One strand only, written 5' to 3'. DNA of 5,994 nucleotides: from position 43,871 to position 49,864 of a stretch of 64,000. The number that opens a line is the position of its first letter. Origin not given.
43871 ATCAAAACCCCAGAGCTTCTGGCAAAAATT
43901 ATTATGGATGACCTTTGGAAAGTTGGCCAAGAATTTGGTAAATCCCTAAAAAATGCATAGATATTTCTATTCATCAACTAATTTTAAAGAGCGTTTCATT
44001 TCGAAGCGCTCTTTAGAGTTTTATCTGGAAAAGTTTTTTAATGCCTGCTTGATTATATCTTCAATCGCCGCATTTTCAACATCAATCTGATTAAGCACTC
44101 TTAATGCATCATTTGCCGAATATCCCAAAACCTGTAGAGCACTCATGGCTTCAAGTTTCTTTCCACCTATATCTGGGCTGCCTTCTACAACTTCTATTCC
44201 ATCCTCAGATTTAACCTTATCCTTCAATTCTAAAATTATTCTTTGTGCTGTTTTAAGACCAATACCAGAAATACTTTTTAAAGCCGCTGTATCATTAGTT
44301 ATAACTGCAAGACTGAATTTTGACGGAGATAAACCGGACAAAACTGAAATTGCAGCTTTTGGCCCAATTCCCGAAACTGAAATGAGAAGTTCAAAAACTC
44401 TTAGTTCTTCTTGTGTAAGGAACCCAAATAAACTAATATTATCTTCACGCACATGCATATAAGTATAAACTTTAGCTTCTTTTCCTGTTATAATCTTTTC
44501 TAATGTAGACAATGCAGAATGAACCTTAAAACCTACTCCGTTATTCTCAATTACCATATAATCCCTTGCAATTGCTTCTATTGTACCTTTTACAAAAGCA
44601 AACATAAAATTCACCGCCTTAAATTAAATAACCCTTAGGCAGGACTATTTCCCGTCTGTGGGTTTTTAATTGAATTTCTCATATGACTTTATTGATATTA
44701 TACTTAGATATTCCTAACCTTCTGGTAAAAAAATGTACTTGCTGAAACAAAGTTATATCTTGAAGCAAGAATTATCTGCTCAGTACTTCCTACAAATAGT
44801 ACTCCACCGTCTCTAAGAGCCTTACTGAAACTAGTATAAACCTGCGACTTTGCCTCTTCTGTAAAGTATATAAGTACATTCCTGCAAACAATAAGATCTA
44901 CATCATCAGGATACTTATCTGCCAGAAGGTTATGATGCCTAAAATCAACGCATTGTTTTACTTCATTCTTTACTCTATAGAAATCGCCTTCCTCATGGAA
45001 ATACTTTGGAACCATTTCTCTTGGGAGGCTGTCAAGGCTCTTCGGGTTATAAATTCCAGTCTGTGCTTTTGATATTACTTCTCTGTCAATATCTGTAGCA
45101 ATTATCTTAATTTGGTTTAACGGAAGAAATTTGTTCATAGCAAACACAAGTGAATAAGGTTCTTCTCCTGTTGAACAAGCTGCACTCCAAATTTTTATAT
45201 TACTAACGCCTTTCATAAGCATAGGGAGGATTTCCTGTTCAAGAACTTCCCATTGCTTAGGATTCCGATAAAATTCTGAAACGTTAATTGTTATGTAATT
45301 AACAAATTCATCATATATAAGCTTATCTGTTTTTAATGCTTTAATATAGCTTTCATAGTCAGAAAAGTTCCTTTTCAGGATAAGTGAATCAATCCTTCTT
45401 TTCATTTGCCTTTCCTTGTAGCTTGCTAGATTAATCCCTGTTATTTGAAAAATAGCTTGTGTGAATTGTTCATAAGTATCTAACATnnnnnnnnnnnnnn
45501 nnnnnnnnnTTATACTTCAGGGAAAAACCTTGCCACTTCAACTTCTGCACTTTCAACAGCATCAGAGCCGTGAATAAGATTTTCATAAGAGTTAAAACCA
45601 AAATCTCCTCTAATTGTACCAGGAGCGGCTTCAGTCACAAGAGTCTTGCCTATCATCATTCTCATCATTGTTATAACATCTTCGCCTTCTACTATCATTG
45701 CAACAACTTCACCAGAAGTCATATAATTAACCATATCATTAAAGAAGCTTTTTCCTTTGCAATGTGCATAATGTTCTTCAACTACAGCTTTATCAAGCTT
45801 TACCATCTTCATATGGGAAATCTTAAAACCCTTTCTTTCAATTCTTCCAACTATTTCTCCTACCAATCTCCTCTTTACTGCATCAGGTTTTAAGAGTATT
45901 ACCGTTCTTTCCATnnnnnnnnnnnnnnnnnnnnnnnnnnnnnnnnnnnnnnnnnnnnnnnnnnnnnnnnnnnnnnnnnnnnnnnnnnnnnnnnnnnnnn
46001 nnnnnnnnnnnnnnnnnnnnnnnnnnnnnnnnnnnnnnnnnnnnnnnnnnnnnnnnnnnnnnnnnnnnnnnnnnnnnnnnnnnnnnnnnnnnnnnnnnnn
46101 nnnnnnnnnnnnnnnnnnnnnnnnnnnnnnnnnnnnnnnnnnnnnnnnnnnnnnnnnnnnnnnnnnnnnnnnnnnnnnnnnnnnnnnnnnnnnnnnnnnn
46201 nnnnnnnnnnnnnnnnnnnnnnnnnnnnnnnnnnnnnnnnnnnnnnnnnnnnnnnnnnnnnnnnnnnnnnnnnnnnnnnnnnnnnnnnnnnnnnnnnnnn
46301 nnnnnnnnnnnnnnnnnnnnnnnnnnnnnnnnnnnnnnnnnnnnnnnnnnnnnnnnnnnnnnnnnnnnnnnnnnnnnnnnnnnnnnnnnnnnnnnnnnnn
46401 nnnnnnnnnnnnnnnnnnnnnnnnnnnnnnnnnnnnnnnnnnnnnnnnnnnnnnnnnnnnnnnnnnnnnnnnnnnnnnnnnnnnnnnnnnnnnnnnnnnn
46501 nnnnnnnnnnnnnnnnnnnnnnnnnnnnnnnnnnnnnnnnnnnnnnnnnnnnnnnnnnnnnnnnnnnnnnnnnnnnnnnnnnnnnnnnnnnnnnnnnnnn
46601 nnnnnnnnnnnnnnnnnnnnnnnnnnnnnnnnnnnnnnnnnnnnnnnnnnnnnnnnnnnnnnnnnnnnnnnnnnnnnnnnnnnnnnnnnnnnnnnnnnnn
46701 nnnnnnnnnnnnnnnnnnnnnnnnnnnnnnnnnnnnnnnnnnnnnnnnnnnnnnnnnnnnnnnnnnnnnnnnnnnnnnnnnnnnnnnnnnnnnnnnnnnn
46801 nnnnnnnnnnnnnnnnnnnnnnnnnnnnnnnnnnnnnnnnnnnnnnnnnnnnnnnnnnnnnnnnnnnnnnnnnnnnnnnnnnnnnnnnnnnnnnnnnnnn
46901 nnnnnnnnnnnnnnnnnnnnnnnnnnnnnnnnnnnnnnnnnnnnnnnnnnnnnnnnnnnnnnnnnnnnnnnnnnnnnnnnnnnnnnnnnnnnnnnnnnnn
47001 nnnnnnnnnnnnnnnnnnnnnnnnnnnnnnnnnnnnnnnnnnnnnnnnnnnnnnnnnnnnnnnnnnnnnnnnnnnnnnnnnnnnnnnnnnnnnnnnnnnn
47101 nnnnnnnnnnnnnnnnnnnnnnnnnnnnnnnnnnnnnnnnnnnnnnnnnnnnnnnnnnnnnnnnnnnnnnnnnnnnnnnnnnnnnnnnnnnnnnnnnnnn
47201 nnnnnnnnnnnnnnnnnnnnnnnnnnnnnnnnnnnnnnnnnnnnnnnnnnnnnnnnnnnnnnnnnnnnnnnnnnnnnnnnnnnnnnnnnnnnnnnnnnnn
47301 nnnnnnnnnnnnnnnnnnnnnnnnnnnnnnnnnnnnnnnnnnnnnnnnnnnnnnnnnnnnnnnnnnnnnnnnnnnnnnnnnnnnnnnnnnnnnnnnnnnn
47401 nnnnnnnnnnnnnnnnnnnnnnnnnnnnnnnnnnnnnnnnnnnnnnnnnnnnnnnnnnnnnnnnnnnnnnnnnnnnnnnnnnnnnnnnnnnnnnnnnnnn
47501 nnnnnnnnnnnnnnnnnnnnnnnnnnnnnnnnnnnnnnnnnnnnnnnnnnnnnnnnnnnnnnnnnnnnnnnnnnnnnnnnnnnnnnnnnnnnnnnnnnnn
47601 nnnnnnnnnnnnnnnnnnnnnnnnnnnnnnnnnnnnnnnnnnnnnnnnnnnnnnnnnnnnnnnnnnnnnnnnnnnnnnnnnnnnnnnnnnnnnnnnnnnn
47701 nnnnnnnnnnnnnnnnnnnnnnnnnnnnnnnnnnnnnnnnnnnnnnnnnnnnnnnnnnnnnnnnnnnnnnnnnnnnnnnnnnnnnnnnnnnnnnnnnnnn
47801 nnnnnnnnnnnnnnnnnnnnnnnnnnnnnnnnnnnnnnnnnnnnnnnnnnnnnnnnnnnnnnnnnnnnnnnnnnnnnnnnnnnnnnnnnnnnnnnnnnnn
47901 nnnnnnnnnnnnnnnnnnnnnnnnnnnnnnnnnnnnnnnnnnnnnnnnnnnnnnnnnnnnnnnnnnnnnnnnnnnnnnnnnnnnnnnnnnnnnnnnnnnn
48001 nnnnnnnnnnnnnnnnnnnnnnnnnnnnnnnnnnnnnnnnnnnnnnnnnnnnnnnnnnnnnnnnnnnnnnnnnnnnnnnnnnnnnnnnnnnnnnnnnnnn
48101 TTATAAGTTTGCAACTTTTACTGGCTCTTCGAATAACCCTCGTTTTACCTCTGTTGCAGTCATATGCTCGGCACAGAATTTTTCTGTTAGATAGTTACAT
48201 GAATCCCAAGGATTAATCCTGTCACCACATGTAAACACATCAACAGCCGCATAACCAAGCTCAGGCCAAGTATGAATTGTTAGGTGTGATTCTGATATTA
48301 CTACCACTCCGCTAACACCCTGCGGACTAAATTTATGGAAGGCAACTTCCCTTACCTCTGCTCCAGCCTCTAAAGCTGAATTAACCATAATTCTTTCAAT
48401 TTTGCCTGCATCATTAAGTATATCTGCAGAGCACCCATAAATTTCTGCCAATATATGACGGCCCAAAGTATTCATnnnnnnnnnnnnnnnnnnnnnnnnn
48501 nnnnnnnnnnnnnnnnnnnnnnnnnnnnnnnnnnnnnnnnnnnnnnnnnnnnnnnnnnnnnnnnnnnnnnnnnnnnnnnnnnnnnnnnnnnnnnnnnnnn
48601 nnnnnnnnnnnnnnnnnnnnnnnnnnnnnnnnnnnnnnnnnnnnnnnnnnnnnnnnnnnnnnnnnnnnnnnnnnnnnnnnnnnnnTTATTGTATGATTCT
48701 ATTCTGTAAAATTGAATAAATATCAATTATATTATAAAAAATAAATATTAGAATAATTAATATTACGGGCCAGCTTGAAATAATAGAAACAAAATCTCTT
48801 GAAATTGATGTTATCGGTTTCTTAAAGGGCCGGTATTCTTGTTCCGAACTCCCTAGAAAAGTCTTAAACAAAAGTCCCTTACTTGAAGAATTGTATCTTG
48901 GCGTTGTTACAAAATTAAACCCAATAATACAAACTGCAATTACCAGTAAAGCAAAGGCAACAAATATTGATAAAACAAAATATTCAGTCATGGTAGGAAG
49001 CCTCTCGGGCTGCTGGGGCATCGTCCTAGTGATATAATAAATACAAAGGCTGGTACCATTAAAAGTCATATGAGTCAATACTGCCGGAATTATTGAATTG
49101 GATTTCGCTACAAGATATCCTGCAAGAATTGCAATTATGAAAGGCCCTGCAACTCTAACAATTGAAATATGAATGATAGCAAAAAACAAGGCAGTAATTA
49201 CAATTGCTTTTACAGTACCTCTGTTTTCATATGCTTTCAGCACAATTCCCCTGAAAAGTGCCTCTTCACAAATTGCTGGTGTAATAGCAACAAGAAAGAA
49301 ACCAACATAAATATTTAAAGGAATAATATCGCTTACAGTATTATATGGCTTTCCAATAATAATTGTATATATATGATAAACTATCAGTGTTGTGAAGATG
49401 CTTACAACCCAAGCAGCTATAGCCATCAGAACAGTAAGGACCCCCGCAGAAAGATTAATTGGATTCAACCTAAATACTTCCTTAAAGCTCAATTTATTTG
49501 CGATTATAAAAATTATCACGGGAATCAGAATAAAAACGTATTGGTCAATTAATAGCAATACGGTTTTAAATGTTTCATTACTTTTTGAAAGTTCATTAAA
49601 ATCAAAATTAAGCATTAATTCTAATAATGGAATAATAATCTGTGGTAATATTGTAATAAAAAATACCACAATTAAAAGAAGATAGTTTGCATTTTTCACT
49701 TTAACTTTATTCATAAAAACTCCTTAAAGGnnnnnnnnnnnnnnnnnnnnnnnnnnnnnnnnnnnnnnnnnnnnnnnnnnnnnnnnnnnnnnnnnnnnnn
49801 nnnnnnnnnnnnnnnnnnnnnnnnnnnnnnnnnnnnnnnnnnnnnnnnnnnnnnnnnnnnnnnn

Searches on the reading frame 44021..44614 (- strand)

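Call 75: search_protein_families(library=pfam, proteins=[window:44021-44614:-], max_evalue=0.00001)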
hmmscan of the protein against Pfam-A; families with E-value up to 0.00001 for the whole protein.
window:44021-44614:- (197 aa): 4 families
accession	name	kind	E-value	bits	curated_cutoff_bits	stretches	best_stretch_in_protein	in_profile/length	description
PF01330.27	RuvA_N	-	2.7e-21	75.9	23.6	1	4-64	1-61/61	RuvA N terminal domain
PF14520.12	HHH_5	-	4.1e-15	56.4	27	1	74-132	1-57/57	Helix-hairpin-helix domain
PF07499.19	RuvA_C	-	8.2e-11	42.7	24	1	155-194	5-45/47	RuvA, C-terminal domain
PF00633.29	HHH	-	9.1e-08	32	24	0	104-127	5-28/30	Helix-hairpin-helix motif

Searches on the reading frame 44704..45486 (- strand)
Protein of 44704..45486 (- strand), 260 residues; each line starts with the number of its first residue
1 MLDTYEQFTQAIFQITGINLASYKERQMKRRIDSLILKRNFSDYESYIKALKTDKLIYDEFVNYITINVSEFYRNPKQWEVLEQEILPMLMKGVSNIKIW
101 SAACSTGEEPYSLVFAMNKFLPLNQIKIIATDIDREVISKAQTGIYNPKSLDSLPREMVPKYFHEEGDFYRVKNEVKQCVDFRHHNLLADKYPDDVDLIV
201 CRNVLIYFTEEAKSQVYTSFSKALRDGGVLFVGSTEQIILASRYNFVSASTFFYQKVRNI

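Call 75: search_protein_families(library=pfam, proteins=[window:44704-45486:-], max_evalue=0.00001)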
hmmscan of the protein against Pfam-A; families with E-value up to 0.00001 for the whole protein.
window:44704-45486:- (260 aa): 3 families
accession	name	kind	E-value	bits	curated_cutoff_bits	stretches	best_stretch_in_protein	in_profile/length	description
PF01739.24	CheR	-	4e-58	196.5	27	1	68-246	1-188/195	CheR methyltransferase, SAM binding domain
PF03705.20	CheR_N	-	1.6e-15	56.9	27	1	5-55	3-53/53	CheR methyltransferase, all-alpha domain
PF08242.18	Methyltransf_12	-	4.8e-06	27.7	30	0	174-230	45-98/98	Methyltransferase domain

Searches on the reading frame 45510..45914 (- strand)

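Call 75: search_protein_families(library=pfam, proteins=[window:45510-45914:-], max_evalue=0.00001)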
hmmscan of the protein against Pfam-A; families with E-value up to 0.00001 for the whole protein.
window:45510-45914:- (134 aa): 1 family
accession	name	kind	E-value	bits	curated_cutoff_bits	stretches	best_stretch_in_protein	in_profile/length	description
PF00334.24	NDK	-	1.9e-51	173.9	27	1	2-133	1-132/135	Nucleoside diphosphate kinase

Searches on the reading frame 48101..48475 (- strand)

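Call 76: search_protein_families(library=pfam, proteins=[window:48101-48475:-], max_evalue=0.00001)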
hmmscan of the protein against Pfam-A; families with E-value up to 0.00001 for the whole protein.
window:48101-48475:- (124 aa): 1 family
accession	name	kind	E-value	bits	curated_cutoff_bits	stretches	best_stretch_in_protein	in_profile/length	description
PF02675.21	AdoMet_dc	-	6.7e-44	149.1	25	1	7-113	1-107/107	S-adenosylmethionine decarboxylase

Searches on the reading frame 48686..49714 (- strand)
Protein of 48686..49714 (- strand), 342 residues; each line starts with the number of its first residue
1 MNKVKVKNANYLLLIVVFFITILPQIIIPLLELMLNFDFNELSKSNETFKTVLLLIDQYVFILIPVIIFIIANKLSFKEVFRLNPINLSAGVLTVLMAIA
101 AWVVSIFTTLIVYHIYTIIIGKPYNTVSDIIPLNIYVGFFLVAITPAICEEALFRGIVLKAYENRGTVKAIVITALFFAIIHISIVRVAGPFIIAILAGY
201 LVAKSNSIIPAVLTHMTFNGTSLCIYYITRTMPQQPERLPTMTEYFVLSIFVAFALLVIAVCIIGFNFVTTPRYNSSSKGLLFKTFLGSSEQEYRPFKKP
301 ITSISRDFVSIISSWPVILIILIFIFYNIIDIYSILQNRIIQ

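Call 76: search_protein_families(library=pfam, proteins=[window:48686-49714:-], max_evalue=0.00001)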
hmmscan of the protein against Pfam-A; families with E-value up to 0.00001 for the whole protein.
window:48686-49714:- (342 aa): 1 family
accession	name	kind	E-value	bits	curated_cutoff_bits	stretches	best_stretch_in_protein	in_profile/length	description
PF02517.21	Rce1-like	-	5.3e-18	65.5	22.4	1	134-220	3-92/93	Type II CAAX prenyl endopeptidase Rce1-like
